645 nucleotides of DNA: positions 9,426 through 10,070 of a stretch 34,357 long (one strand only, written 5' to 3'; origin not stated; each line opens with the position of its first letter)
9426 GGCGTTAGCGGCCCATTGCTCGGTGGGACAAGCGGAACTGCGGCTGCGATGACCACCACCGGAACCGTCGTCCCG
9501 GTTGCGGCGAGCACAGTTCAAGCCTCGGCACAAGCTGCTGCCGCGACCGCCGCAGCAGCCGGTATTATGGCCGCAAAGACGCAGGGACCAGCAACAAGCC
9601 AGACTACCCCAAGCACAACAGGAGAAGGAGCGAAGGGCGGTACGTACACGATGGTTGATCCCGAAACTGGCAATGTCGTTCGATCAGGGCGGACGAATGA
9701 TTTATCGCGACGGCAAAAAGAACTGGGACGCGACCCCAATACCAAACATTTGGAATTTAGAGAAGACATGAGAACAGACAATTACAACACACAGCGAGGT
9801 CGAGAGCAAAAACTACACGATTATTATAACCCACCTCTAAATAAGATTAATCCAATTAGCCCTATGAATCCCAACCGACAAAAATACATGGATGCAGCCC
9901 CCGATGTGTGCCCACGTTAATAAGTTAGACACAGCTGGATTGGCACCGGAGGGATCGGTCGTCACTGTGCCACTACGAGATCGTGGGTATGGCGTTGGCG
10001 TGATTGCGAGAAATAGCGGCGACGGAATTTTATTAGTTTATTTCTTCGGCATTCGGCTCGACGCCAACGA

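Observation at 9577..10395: Low-GC GIY-YIG-like nuclease tip plus overlapping immunity gene: compositional junction lies ~500 nt downstream of the DPFGL cleavage motif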

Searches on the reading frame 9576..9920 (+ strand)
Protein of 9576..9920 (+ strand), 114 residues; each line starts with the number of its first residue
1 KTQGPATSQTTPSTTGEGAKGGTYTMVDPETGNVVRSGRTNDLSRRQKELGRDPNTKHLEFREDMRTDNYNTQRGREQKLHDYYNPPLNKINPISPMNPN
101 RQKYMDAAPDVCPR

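Call 8: search_protein_families(library=pfam, proteins=[window:9576-9920:+], max_evalue=0.1)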
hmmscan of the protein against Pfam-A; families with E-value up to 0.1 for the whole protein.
window:9576-9920:+ (114 aa): 2 families
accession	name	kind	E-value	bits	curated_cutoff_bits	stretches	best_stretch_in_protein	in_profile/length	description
PF13455.12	MUG113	-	0.014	16.4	22.3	1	38-86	4-49/73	Meiotically up-regulated gene 113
PF10544.15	T5orf172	-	0.078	13.9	20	1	23-82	3-65/101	T5orf172 domain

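Call 9: search_protein_families(library=ncbifam, proteins=[window:9576-9920:+], max_evalue=0.1)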
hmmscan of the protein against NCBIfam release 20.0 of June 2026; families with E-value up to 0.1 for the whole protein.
window:9576-9920:+ (114 aa): 0 families

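Call 11: find_homologous_proteins(query=window:9576-9917:+, max_evalue=0.001)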
Query window:9576-9917:+ (114 aa): 4 proteins with E <= 0.001 among 6 candidates.
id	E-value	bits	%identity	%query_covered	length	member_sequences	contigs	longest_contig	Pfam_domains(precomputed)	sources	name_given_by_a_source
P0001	5.1e-29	119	67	81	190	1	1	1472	-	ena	-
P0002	9.1e-24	102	54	82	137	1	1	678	-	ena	-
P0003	1.8e-22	98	53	83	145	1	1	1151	-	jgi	-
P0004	4.3e-22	96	56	79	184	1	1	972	-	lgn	-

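Call 12: search_solved_structures(query=window:9576-9917:+, max_evalue=10, show_alignments=3)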
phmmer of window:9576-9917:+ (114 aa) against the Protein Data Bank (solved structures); distinct sequences matched with E-value up to 10: 4.
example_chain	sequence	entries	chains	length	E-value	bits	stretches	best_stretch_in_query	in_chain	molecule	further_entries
8pjs_A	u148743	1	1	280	7.7e-07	32.6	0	82-101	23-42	SAKeCEref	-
7q58_A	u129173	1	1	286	0.001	22.6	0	82-101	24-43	SAKe6BR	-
6z1p_BG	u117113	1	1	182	0.82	13.2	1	60-106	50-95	mS76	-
2e5j_A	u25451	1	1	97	0.87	13.1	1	14-54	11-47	Methenyltetrahydrofolate synthetase domain containing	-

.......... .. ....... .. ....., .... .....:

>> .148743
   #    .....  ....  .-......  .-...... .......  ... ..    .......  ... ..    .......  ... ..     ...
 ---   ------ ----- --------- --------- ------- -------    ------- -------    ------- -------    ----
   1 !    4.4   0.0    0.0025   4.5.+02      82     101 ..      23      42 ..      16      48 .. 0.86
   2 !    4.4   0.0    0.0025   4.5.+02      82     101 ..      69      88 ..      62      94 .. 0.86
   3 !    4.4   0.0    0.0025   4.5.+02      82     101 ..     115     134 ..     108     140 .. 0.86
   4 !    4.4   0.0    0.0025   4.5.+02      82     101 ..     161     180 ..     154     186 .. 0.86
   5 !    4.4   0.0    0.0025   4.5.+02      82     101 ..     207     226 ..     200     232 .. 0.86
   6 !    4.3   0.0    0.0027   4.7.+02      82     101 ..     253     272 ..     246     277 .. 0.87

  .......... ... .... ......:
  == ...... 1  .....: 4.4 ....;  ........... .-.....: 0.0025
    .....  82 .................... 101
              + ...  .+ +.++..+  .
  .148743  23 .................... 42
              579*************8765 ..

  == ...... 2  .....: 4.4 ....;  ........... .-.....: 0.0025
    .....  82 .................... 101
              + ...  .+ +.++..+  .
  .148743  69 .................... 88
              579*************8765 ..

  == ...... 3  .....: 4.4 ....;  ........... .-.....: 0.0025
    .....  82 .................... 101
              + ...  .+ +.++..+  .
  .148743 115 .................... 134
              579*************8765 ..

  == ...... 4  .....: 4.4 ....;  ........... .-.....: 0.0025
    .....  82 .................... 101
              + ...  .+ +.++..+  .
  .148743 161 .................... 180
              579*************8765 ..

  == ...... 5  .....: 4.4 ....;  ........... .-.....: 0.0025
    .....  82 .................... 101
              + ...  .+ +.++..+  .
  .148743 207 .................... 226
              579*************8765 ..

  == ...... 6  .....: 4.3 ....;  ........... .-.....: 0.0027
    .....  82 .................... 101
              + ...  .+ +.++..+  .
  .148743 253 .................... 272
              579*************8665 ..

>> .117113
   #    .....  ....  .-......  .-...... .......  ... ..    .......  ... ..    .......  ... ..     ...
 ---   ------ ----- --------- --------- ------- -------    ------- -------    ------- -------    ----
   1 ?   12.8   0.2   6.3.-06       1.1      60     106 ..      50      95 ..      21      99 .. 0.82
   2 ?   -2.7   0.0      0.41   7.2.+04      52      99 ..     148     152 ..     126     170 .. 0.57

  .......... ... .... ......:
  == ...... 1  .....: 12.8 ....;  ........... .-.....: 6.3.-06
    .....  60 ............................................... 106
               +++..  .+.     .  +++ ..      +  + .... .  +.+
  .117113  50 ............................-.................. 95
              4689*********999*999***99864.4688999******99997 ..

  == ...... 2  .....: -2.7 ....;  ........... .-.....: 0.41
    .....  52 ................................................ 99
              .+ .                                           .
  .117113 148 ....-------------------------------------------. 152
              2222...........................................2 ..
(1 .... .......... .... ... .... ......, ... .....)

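Call 17: search_solved_structures(query=A2, max_evalue=10, show_alignments=3)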
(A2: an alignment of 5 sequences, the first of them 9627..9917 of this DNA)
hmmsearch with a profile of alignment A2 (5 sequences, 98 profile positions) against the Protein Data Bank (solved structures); distinct sequences matched with E-value up to 10: 1.
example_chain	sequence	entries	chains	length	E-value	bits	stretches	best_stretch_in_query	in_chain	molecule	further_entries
7tgh_AL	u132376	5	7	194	2.6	11.5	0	50-92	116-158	NADH dehydrogenase [ubiquinone] 1 alpha subcomplex subunit 12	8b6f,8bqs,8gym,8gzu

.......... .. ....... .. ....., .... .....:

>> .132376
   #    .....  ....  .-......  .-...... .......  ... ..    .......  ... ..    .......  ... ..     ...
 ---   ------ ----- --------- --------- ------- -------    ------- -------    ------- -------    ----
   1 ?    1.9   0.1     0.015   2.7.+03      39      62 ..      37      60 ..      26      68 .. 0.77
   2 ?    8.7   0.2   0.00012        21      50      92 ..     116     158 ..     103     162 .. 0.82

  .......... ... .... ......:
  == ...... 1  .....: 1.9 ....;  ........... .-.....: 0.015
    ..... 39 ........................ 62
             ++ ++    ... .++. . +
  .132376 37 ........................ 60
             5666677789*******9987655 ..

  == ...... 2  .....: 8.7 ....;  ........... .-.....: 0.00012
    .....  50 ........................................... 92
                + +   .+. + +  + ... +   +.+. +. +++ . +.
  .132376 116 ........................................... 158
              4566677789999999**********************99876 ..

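Call 18: search_protein_families(library=pfam, alignment_id=A2, max_evalue=1)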
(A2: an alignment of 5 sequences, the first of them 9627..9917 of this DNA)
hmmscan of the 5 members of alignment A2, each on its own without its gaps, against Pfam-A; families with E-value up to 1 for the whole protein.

A. member 1, window:9627-9917:+ (97 aa): 2 families
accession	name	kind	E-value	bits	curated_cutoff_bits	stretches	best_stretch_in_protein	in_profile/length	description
PF13455.12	MUG113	-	0.0091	17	22.3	1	21-69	4-49/73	Meiotically up-regulated gene 113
PF10544.15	T5orf172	-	0.05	14.5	20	1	6-65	3-65/101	T5orf172 domain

B. families by the number of members that match (of 5 scanned): 3 families
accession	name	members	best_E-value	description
PF13455.12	MUG113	5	0.0033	Meiotically up-regulated gene 113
PF10544.15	T5orf172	4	1.1e-05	T5orf172 domain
PF01541.30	GIY-YIG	1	0.083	GIY-YIG catalytic domain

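Call 24: search_protein_representatives(alignment_id=A2)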
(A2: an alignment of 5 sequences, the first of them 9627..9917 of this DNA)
Query: 5 sequences, 98 profile positions. Proteins with E-value up to 0.001 (for the whole library): 974; up to 1e-10: 653; up to 1e-30: 155. The best 150 are listed.
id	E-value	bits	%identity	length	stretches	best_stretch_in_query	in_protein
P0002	1.2e-46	173.0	-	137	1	1-97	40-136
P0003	4.2e-45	168.0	-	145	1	1-97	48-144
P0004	2.1e-44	165.8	-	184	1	1-97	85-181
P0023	3.8e-40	152.2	-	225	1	2-96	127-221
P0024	4.3e-40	152.0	-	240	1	1-96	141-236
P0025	5.2e-40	151.7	-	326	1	2-96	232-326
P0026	9.6e-40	150.9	-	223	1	1-94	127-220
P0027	1.6e-39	150.2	-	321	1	2-95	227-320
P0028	4.8e-39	148.6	-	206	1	1-94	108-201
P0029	7.4e-39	148.0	-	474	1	1-95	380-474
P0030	1.1e-38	147.4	-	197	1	1-95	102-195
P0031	1.4e-38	147.1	-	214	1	1-96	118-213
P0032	2.0e-38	146.6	-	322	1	1-95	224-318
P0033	4.5e-38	145.5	-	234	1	1-94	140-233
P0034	4.8e-38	145.4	-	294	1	1-96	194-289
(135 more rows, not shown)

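Call 31: search_solved_structures(query=A3, max_evalue=10, show_alignments=3)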
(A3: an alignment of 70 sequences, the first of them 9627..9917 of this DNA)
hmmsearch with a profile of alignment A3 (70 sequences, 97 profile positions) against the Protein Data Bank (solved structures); distinct sequences matched with E-value up to 10: 2.
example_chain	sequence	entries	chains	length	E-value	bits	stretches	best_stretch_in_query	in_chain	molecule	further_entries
8pju_A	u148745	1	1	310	1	12.8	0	64-84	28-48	SAKe6DEtal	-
1yd6_A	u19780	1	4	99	1.3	12.5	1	3-33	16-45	UvrC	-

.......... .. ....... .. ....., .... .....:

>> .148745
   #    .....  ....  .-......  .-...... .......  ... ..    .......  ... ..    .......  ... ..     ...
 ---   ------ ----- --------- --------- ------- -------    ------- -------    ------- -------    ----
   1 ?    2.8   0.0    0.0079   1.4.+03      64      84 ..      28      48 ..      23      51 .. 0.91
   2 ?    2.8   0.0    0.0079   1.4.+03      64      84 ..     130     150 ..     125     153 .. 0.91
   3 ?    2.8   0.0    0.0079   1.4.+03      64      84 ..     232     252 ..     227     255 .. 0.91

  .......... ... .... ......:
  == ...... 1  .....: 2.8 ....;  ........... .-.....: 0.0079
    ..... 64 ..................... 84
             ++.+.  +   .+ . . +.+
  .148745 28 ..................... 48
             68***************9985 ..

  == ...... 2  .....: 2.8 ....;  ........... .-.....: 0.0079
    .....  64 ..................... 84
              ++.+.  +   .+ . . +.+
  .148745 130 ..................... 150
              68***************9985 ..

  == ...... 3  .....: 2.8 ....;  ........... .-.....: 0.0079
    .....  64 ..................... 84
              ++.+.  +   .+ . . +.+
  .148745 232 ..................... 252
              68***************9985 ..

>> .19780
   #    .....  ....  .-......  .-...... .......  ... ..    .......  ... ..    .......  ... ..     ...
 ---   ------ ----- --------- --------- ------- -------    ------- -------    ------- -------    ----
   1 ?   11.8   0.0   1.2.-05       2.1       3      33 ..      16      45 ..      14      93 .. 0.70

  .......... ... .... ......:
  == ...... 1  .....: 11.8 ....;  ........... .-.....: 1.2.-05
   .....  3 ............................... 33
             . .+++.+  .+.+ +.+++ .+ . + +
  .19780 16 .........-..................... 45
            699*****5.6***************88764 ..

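Call 40: predict_structure(alignment_id=A3)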
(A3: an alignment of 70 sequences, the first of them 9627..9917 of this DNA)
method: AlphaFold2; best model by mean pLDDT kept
length: 97 residues; sequences in the alignment: 70
mean_pLDDT: 95.1   pTM: 0.85
mean pLDDT of the five models: 95.1, 95.1, 94.9, 94.8, 94.5
residues with pLDDT >= 90: 88; 70-90: 7; 50-70: 2; < 50: 0
segments of 3 or more residues with pLDDT < 50: none
pLDDT, mean of each block of 10 residues (from residue 1): 96 97 98 97 98 97 95 89 97 84
secondary structure, 60 per line:
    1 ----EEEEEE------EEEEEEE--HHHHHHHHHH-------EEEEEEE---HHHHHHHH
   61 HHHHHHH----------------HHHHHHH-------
elements in order: E5-10 E17-23 H26-35 E43-49 H53-67 H84-90

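Call 43: fold_search(model_id=the predicted structure, library=pdb)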
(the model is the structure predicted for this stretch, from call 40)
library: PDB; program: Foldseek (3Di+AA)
matches with E <= 10: 328; with E <= 0.001: 0
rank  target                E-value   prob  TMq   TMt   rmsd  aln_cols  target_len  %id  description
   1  1yd6_C                1.6e-02  1.00  0.57  0.58   3.0        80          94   20  Crystal structure of the GIY-YIG N-terminal endonuclease domain of UvrC from Bacillus caldotenax (released 2005-03-01)
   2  1yd6_A                1.9e-02  1.00  0.56  0.57   2.9        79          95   20  Crystal structure of the GIY-YIG N-terminal endonuclease domain of UvrC from Bacillus caldotenax (released 2005-03-01)
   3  1yd6_D                2.2e-02  1.00  0.56  0.56   2.9        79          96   20  Crystal structure of the GIY-YIG N-terminal endonuclease domain of UvrC from Bacillus caldotenax (released 2005-03-01)
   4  1yd6_B                2.7e-02  1.00  0.56  0.61   2.8        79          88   20  Crystal structure of the GIY-YIG N-terminal endonuclease domain of UvrC from Bacillus caldotenax (released 2005-03-01)
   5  1yd3                  7.8e-02  0.97  0.54  0.58   3.6        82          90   20  Crystal structure of the GIY-YIG N-terminal endonuclease domain of UvrC from Thermotoga maritima: Point mutant Y43F boun (released 2005-03-01)
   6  1yd5                  8.3e-02  0.96  0.53  0.57   3.6        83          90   17  Crystal structure of the GIY-YIG N-terminal endonuclease domain of UvrC from Thermotoga maritima: Point mutant N88A boun (released 2005-03-01)
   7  1ycz                  8.9e-02  0.96  0.53  0.57   3.6        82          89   21  Crystal structure of the GIY-YIG N-terminal endonuclease domain of UvrC from Thermotoga maritima (released 2005-03-01)
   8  1yd4                  9.5e-02  0.96  0.53  0.58   3.4        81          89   18  Crystal structure of the GIY-YIG N-terminal endonuclease domain of UvrC from Thermotoga maritima: Point mutant Y29F boun (released 2005-03-01)
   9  1yd2                  1.2e-01  0.95  0.54  0.58   3.6        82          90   18  Crystal structure of the GIY-YIG N-terminal endonuclease domain of UvrC from Thermotoga maritima: Point mutant Y19F boun (released 2005-03-01)
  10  1ln0_B                1.9e-01  0.80  0.48  0.49   5.3        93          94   16  Structure of the Catalytic Domain of Homing Endonuclease I-TevI (released 2002-10-30)
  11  1ln0_A                2.6e-01  0.80  0.50  0.52   5.0        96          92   14  Structure of the Catalytic Domain of Homing Endonuclease I-TevI (released 2002-10-30)
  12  9u7u                  3.4e-01  0.66  0.47  0.20   7.6       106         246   14  5hmC specific restriction endonuclease Escherichia coli APEC O1 PD-T4-3 (released 2026-02-11)
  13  9u7z                  3.4e-01  0.63  0.46  0.19   7.6       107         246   15  5hmC specific restriction endonuclease Escherichia coli APEC O1 PD-T4-3 in complex with 5-Hydroxymethyl-dCTP (released 2026-02-11)
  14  9u75_A                3.8e-01  0.57  0.47  0.19   8.1       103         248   14  5hmC specific restriction endonuclease Escherichia coli E. coli O157:H7 PD-T4-3 (released 2026-02-11)
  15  9u75_D                5.7e-01  0.51  0.47  0.20   7.7       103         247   14  5hmC specific restriction endonuclease Escherichia coli E. coli O157:H7 PD-T4-3 (released 2026-02-11)
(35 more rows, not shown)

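Call 82: find_related_loci(query=A3, collection=genome_contigs, flank=3000)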
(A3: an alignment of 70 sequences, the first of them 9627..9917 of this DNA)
Query A3 (97 aa) in genome_contigs; peptide patterns used: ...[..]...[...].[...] (x = any residue, [..] = any of these).
196 stretches matched a pattern; 48 encode a relative of the query (tblastn E <= 1e-3); 48 distinct loci.
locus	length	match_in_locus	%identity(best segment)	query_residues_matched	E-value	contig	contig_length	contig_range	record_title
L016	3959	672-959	72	1-96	5e-48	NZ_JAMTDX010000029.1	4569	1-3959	MAG: Accumulibacter sp. isolate SCELSE-10 NODE_20792_length_4569_cov_170.429774, whole genome shotgun sequence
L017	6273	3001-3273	67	1-91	2e-40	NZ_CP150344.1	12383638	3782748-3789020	Sorangium sp. So ce513 chromosome, complete genome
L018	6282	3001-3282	59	3-96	5e-34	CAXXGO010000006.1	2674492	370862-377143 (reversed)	MAG: Phycisphaerae bacterium isolate c853687f-fc16-43d1-893a-c6280bf959b9 genome assembly, contig: contig_6, whole genom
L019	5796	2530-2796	58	3-91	9e-34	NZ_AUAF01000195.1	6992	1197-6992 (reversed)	Zooshikella ganghwensis DSM 15267 F607DRAFT_scaffold00192.192_C, whole genome shotgun sequence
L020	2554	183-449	63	3-91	2e-33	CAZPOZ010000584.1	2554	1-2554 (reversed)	MAG TPA_asm: uncultured Planctomycetales bacterium isolate SRP173033_co1_169 genome assembly, contig: NODE_133736_length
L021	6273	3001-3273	62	1-91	3e-33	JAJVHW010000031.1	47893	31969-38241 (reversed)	MAG: Planctomycetota bacterium isolate Bin_16R c_000000002244, whole genome shotgun sequence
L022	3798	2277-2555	59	1-93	4e-33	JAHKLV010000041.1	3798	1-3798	MAG: Candidatus Methanofastidiosia archaeon isolate MAG 293 R3_Bin_00208_5_000000000005, whole genome shotgun sequence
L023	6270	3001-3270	60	2-91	5e-32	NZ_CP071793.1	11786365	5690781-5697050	Sulfidibacter corallicola strain M133 chromosome, complete genome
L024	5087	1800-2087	58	2-97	3e-32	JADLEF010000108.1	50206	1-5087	MAG: Acidimicrobiales bacterium isolate SJ307 c_000000299802, whole genome shotgun sequence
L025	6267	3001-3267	58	3-91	6e-32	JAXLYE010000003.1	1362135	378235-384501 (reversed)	MAG: Polyangia bacterium isolate STL-MYX5 C1.81.fa-3, whole genome shotgun sequence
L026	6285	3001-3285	57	1-94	9e-32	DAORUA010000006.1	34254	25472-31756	MAG TPA_asm: Vicinamibacteria bacterium isolate AMR_MDS_5277 NODE_823_length_34254_cov_6.671979, whole genome shotgun se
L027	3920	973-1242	58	2-91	3e-31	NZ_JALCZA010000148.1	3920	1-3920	Anaeromyxobacter oryzisoli strain SG63 Scaffold148, whole genome shotgun sequence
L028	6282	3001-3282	56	2-95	1e-30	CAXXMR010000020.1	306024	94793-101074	MAG: Sedimentisphaerales bacterium isolate 9f8913db-8c50-4d63-8851-15559f03b31b genome assembly, contig: contig_20, whol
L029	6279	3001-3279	58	3-94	3e-30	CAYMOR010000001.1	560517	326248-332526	MAG TPA_asm: uncultured Haliangium sp. isolate binchicken_co237_99 genome assembly, contig: NODE_3_length_560517_cov_24.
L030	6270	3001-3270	58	2-91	7e-30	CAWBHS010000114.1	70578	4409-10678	MAG: uncultured Verrucomicrobiae bacterium isolate MFD05684.bin.2.284 genome assembly, contig: contig_98447, whole genom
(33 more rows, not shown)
